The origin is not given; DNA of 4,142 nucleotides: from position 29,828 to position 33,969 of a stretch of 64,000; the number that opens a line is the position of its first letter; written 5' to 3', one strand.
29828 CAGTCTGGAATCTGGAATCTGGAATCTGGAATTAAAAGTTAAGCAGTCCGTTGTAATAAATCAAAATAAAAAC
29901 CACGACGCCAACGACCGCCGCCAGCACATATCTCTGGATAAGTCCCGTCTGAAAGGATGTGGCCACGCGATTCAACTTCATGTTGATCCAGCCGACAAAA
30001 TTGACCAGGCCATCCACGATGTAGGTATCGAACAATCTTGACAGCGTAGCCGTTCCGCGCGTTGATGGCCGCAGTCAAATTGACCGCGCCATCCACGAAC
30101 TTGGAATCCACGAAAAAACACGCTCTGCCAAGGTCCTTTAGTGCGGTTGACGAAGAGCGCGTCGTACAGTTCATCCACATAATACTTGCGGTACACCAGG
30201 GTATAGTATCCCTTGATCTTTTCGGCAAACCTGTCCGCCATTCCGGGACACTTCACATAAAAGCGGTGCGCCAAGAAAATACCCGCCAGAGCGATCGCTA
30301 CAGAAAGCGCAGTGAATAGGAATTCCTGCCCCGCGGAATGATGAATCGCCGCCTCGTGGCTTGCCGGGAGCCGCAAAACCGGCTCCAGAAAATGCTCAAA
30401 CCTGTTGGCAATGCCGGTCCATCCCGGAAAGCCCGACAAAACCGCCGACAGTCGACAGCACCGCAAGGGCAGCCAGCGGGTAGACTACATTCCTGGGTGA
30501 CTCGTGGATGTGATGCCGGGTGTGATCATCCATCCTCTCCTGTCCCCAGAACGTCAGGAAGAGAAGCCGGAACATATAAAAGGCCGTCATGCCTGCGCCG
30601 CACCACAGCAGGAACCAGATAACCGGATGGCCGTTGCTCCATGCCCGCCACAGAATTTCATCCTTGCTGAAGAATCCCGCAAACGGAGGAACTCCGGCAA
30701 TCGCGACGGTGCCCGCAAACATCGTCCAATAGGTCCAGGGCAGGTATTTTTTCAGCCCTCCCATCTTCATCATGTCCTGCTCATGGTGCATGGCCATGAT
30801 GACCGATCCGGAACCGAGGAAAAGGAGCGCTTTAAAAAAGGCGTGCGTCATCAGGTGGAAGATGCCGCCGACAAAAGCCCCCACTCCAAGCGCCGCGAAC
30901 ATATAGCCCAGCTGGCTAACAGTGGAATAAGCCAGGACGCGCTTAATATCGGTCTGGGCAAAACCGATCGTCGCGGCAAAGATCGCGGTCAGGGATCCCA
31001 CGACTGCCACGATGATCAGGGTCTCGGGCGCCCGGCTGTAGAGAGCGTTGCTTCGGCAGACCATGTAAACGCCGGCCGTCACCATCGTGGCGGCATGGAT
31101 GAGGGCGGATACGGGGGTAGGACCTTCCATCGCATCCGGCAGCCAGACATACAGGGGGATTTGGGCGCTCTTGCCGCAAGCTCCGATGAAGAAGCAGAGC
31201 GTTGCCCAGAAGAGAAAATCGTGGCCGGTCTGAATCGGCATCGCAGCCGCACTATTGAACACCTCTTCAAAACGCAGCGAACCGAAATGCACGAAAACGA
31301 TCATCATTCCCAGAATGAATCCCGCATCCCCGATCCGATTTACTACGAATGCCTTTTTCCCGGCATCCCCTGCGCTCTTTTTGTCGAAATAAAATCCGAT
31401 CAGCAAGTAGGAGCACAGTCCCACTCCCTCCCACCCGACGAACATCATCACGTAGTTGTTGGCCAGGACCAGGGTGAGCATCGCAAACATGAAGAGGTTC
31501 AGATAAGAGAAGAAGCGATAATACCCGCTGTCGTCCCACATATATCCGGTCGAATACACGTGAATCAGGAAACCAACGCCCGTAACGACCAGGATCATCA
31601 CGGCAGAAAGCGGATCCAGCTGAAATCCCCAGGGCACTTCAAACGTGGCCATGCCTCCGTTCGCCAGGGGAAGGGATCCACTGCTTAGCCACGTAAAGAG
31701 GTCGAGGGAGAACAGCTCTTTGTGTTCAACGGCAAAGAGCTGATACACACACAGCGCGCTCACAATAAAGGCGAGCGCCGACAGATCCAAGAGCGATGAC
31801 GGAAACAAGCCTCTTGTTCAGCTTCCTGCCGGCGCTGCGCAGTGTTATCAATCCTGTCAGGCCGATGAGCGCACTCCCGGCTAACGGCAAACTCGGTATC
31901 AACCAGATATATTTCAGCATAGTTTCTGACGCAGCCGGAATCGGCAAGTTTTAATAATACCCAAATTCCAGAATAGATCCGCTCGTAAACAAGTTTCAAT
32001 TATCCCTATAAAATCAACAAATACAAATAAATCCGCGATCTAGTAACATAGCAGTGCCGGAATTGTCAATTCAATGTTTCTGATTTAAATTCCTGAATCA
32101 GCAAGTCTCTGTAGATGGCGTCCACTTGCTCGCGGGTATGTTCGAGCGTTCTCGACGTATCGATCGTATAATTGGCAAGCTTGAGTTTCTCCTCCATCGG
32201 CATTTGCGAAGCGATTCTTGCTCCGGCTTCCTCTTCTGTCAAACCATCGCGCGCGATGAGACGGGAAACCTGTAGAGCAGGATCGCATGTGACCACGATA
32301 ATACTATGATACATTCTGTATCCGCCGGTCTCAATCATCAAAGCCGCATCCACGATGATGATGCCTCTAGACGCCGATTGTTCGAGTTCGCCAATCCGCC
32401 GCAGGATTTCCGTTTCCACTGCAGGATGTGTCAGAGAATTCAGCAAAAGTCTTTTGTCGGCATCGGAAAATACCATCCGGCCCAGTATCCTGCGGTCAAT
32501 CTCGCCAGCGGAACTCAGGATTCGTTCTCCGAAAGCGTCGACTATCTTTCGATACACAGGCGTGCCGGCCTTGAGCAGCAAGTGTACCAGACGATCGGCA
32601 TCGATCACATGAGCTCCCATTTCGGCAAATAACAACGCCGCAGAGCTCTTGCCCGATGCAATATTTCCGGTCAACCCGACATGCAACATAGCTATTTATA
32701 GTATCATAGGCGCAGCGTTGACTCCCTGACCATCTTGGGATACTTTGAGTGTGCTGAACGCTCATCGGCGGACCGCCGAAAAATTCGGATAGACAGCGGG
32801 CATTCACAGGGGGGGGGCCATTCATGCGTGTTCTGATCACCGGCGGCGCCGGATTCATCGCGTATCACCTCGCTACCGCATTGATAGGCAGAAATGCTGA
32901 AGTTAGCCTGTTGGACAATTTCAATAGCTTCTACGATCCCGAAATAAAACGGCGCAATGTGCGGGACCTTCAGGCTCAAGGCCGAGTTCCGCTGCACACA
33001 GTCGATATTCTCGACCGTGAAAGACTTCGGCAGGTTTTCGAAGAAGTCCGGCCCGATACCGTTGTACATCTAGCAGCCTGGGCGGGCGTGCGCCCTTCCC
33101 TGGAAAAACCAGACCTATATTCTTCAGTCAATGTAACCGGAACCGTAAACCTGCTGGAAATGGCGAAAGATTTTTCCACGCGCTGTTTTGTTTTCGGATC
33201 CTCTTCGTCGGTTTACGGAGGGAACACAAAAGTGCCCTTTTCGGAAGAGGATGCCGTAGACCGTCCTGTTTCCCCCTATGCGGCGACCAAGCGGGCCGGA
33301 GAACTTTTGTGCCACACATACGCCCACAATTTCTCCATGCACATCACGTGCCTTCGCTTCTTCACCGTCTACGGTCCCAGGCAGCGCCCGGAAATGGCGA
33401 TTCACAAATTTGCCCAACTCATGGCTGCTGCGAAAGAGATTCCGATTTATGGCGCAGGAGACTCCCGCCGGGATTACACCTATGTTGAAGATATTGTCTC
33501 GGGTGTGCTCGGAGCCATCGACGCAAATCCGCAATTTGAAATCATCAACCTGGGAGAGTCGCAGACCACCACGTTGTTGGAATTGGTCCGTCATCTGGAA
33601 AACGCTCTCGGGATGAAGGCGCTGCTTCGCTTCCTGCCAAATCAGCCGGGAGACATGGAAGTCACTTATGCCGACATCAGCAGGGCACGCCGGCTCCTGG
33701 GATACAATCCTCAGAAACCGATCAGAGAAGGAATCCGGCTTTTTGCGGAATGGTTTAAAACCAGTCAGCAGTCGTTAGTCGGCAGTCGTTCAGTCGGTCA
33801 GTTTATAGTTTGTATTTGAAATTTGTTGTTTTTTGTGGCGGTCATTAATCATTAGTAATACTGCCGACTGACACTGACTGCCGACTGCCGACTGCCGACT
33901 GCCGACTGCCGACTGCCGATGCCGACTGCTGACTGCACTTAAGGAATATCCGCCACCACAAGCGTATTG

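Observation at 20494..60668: Genome-embedded family of 7-8 nt tandem-repeat hairpins filling intergenic spacers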

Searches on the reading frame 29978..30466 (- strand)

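Call 32: search_protein_families(library=pfam, proteins=[window:29978-30466:-], max_evalue=0.01)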
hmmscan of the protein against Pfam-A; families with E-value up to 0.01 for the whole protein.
window:29978-30466:- (162 aa): 1 family
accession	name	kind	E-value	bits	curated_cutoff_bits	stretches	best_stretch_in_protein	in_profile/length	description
PF01010.25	Proton_antipo_C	-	0.0025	17.9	26.8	0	24-72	132-179/243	NADH-dehyrogenase subunit F, TMs, (complex I) C-terminus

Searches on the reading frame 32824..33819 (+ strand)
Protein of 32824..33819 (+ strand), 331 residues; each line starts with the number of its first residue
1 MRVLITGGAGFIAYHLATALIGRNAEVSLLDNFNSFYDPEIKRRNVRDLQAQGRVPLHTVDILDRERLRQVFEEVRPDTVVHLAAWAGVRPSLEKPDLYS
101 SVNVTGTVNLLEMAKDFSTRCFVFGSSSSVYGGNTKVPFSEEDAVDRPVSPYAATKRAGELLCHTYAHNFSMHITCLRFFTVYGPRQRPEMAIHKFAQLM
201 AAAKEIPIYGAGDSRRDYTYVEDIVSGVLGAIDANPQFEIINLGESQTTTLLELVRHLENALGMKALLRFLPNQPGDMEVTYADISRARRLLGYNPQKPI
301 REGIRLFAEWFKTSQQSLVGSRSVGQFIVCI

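Call 9: search_protein_families(library=pfam, proteins=[window:32824-33819:+])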
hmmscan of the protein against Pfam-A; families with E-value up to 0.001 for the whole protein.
window:32824-33819:+ (331 aa): 8 families
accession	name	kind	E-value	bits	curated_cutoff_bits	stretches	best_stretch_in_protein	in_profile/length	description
PF16363.11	GDP_Man_Dehyd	-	1.2e-59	202.9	27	1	4-305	1-330/332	GDP-mannose 4,6 dehydratase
PF01370.27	Epimerase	-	1.7e-59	201.6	20.9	1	3-244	1-240/240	NAD dependent epimerase/dehydratase family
PF01073.25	3Beta_HSD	-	2e-23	83.3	22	1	4-226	1-223/280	3-beta hydroxysteroid dehydrogenase/isomerase family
PF04321.23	RmlD_sub_bind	-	8.5e-23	81.3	27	1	1-263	1-232/287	RmlD substrate binding domain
PF02719.21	Polysacc_synt_2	-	6.8e-14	52.2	20.2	1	3-264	1-249/293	Polysaccharide biosynthesis protein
PF07993.18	NAD_binding_4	-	3.9e-10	39.8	20.1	1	63-188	77-210/258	Male sterility protein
PF08659.16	KR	-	1.5e-07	31.9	22.6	1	3-134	3-143/180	KR domain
PF00106.31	adh_short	-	0.00054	19.9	26.6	0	3-113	3-118/195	short chain dehydrogenase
